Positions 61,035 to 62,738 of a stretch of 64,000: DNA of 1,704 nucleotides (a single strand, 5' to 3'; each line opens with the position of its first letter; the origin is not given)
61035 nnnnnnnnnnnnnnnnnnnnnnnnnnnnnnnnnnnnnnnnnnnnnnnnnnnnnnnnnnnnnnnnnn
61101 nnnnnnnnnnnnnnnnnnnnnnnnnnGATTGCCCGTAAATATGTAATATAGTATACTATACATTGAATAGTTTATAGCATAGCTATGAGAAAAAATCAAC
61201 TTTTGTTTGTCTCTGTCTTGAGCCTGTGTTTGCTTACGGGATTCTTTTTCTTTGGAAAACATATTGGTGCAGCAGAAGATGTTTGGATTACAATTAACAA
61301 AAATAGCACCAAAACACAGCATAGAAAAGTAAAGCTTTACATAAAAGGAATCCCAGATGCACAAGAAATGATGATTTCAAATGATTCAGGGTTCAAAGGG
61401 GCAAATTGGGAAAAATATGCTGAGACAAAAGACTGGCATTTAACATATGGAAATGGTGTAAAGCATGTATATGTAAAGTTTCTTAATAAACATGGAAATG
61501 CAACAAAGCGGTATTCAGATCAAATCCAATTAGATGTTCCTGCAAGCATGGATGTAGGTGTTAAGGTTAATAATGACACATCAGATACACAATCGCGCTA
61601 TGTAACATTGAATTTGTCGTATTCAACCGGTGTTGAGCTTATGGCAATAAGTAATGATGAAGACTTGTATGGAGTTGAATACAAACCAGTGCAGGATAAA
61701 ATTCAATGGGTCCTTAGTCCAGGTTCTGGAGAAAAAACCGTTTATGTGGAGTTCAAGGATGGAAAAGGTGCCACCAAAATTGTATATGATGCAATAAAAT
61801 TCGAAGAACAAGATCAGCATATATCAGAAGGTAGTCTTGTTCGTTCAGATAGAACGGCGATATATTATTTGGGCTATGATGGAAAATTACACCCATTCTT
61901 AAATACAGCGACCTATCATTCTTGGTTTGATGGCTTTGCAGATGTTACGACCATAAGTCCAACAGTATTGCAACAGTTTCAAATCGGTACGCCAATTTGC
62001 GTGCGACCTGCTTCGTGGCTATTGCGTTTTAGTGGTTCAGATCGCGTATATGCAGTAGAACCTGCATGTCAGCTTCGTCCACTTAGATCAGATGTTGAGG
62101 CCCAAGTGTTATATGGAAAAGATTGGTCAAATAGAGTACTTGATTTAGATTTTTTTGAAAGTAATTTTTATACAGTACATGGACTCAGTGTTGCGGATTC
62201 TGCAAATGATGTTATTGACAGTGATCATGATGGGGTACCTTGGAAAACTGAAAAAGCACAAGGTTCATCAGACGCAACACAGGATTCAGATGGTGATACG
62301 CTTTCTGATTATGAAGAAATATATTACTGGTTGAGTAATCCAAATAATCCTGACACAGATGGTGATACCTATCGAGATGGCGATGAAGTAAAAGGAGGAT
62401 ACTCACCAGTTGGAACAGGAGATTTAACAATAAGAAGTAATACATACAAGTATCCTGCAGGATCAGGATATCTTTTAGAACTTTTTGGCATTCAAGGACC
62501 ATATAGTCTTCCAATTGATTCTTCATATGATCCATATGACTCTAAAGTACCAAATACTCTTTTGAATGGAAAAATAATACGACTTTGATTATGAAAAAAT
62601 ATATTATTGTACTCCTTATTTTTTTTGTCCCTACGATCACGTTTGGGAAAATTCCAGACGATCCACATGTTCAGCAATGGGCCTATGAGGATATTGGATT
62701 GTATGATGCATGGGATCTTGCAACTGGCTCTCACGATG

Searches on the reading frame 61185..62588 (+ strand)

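Call 41: search_protein_families(library=pfam, proteins=[window:61185-62588:+], max_evalue=0.01)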
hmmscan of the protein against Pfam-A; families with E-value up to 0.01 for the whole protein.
window:61185-62588:+ (467 aa): 1 family
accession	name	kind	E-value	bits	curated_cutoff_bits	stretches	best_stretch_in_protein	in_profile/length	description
PF18884.5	TSP3_bac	-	0.0012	19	25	0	367-389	1-22/22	Bacterial TSP3 repeat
